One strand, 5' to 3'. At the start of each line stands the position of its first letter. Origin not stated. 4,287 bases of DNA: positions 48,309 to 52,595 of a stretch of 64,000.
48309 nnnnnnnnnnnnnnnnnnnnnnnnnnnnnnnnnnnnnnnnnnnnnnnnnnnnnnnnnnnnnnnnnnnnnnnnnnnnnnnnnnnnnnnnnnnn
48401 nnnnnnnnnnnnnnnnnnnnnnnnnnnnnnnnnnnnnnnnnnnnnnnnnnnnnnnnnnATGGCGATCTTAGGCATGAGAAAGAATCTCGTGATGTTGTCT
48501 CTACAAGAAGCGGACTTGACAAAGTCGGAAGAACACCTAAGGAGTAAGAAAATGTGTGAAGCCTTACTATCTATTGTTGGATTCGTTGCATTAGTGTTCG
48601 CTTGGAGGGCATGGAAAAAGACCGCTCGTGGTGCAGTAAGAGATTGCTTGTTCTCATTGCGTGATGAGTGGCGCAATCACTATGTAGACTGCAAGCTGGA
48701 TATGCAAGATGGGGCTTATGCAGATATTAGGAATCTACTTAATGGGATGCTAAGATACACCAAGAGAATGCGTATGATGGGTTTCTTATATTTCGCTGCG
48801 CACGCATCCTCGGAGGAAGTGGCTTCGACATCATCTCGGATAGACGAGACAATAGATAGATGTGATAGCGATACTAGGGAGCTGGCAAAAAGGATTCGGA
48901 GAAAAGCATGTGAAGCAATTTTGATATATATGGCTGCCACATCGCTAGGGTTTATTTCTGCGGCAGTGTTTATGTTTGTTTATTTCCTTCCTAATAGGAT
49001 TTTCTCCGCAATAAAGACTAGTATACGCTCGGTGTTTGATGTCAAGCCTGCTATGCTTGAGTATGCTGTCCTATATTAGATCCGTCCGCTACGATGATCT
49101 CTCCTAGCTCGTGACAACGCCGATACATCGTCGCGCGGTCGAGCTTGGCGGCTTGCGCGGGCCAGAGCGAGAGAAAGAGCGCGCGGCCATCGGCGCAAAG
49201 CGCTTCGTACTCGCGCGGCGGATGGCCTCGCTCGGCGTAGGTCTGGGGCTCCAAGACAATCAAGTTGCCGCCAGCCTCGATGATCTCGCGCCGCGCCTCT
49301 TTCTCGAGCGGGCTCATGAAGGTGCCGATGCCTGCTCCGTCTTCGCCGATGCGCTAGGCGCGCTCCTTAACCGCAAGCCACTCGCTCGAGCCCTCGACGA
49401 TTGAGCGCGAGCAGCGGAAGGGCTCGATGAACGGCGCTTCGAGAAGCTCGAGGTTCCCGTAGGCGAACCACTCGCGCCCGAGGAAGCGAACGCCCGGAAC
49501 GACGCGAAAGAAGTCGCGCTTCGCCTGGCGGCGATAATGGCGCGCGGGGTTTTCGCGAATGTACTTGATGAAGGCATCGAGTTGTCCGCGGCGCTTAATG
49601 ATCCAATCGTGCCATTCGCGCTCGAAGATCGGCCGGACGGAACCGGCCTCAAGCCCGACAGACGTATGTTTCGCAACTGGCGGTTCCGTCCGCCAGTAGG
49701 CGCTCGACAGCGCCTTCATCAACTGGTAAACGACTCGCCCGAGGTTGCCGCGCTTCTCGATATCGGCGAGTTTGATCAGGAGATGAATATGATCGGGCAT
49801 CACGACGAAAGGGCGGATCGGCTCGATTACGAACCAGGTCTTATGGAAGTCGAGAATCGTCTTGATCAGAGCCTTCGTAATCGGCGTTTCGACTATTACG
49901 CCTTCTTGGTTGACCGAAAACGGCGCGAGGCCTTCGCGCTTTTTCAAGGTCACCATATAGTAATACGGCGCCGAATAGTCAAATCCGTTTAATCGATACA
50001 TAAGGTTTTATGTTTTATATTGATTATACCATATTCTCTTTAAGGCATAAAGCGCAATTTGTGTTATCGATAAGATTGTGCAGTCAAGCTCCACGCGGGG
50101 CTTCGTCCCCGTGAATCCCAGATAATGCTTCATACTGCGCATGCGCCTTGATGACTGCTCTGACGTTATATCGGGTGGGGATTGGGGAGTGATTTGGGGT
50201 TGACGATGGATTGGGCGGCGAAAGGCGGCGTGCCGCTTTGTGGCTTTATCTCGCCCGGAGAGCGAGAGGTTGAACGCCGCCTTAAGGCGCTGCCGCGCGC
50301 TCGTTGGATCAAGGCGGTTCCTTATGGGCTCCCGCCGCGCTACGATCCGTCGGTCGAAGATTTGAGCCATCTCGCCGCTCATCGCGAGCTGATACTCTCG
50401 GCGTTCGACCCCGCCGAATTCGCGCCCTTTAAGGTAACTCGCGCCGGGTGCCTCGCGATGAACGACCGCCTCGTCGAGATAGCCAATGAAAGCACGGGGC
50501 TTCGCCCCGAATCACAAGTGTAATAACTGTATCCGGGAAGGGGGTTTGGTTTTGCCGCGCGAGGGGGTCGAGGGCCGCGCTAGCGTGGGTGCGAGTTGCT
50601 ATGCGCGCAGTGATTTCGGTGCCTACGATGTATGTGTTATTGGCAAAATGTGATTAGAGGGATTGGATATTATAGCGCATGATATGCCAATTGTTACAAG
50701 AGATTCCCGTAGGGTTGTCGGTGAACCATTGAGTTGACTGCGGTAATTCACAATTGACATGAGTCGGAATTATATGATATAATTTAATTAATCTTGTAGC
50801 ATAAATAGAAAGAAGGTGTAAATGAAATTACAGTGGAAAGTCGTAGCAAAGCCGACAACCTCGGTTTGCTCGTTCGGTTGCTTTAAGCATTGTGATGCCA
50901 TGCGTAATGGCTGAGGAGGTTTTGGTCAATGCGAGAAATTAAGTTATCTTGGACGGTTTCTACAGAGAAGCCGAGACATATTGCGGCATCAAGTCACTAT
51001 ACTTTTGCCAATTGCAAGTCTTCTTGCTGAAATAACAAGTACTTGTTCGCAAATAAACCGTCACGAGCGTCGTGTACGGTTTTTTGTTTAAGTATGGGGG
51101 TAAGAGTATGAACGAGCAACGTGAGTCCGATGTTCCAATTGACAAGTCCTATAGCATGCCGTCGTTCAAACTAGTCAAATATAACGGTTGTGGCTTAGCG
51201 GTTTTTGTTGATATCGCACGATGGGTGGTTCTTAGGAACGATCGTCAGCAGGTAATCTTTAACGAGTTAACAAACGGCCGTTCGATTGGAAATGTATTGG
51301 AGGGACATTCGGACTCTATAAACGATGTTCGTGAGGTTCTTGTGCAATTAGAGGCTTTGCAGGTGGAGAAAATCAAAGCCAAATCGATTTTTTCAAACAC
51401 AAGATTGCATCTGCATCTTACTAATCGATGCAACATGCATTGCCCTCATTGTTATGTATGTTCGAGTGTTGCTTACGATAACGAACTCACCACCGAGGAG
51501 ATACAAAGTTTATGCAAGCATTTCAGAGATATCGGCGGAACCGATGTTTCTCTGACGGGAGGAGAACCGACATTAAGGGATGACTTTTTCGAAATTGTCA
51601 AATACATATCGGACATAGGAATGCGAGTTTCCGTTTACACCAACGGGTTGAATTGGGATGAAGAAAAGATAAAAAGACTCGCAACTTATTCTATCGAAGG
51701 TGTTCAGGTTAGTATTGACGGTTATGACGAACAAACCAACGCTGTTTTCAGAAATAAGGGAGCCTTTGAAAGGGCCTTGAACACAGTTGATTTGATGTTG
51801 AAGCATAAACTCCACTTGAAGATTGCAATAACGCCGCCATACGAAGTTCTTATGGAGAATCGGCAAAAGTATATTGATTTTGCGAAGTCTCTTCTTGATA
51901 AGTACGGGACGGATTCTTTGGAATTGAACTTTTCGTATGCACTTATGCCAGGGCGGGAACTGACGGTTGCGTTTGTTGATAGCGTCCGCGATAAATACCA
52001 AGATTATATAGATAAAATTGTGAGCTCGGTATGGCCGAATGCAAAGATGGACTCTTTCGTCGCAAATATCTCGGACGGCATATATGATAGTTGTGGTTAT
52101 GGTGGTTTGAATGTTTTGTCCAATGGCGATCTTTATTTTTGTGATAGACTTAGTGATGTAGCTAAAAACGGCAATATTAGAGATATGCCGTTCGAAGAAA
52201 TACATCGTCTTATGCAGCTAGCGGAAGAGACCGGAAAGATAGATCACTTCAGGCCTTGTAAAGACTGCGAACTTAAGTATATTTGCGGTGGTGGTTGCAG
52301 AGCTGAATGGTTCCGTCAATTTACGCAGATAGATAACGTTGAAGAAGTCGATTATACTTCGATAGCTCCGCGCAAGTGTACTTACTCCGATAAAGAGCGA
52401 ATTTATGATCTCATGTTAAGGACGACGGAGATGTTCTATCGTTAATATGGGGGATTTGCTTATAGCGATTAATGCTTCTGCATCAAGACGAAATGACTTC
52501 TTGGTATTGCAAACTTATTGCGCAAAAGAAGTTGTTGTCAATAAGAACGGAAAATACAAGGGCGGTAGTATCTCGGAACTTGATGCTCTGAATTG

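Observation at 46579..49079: HipA-C-like kinase + DUF3037 pair followed by two small membrane proteins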

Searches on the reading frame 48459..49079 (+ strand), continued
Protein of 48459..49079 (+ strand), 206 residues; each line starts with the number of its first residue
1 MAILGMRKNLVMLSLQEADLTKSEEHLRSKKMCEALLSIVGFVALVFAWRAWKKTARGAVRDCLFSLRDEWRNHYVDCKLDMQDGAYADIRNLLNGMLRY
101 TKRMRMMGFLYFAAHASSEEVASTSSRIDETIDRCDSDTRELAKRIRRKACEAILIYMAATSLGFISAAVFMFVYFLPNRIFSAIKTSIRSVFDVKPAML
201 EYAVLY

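Call 88: find_encoding_contigs(protein=P0022, flank=5000, max_places=3)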
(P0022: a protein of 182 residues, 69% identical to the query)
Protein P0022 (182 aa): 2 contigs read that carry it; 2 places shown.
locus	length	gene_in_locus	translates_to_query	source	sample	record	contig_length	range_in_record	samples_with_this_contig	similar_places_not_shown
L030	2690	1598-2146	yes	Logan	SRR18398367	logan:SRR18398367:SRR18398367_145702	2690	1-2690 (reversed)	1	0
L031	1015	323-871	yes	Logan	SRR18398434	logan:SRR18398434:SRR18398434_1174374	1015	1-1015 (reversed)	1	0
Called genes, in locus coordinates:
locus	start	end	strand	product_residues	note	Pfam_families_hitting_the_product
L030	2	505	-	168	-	?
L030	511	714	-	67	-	-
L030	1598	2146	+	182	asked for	-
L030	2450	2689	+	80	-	?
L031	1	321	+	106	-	?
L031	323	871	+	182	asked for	-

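Call 89: find_encoding_contigs(protein=P0025, flank=8000, max_places=3)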
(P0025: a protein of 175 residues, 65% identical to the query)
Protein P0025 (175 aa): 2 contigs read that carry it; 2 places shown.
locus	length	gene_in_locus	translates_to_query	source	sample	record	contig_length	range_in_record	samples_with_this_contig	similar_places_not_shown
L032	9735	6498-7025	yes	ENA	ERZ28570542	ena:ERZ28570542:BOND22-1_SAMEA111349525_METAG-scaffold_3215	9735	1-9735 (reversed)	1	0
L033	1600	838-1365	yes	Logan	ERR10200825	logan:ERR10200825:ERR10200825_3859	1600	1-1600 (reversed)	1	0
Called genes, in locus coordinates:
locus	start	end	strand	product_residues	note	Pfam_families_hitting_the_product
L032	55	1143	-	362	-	PF05621:TniB (weak), PF13401:AAA_22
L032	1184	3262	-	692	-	-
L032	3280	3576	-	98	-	-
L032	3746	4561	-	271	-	-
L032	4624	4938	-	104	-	-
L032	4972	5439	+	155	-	-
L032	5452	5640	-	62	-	-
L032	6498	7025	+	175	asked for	-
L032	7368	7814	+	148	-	-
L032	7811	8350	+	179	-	-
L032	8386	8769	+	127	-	-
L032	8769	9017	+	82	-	-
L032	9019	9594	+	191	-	-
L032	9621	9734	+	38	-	?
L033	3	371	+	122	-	?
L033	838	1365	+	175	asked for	-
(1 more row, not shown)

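Call 94: search_solved_structures(query=A2, max_evalue=5)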
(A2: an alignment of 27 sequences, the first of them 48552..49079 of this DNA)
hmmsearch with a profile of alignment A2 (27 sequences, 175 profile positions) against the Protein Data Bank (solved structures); distinct sequences matched with E-value up to 5: 3.
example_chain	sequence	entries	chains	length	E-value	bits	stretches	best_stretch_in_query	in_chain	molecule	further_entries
6w08_A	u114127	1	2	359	0.38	13.6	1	53-99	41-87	Motility Associated Killing Factor E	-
6tao_A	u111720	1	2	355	0.39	13.6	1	53-99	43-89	Non-hemolytic enterotoxin lytic component L1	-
7udj_H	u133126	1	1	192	2.7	10.8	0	82-119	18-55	De novo designed helical repeat protein RPB_PEW3_R4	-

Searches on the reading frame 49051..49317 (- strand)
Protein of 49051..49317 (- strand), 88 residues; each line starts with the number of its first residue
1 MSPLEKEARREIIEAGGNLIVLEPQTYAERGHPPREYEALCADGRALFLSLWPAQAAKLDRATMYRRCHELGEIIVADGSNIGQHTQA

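Call 91: search_protein_families(library=pfam, proteins=[window:49051-49317:-], max_evalue=0.001)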
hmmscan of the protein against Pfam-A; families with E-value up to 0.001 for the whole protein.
window:49051-49317:- (88 aa): 0 families

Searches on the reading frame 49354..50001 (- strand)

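Call 8: search_protein_families(library=pfam, proteins=[window:49354-50001:-], max_evalue=0.01)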
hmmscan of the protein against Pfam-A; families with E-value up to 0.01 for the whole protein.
window:49354-50001:- (215 aa): 1 family
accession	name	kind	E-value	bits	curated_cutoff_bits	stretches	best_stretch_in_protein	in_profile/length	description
PF01797.21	Y1_Tnp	-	0.0091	16.6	23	0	62-111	43-89/121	Transposase IS200 like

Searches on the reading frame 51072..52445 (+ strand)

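Call 8: search_protein_families(library=pfam, proteins=[window:51072-52445:+], max_evalue=0.01)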
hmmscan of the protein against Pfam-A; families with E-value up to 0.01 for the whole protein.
window:51072-52445:+ (457 aa): 3 families
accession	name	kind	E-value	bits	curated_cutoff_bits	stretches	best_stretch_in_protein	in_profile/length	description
PF04055.27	Radical_SAM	-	2.7e-27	96.4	29.5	1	116-270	3-165/166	Radical SAM superfamily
PF13353.11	Fer4_12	-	3.2e-08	34.4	22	1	116-222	11-120/137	4Fe-4S single cluster domain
PF13186.11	SPASM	-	8.2e-06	26.4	21.5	1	342-400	4-67/67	Iron-sulfur cluster-binding domain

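Call 68: search_protein_families(library=padloc, proteins=[window:51072-52445:+], max_evalue=0.1)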
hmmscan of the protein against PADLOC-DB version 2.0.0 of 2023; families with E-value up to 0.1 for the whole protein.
window:51072-52445:+ (457 aa): 3 families
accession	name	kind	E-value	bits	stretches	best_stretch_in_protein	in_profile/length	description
PDLC02903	pVip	-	8.7e-23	79.1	1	113-252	3-142/257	Viperins not associated with kinases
PDLC02904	pVip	-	1.3e-18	65.5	1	114-251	7-145/262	Viperins associated with kinases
PDLC02905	pVip-kinase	-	4e-09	34.2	1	102-224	174-300/474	Viperin-kinase fusion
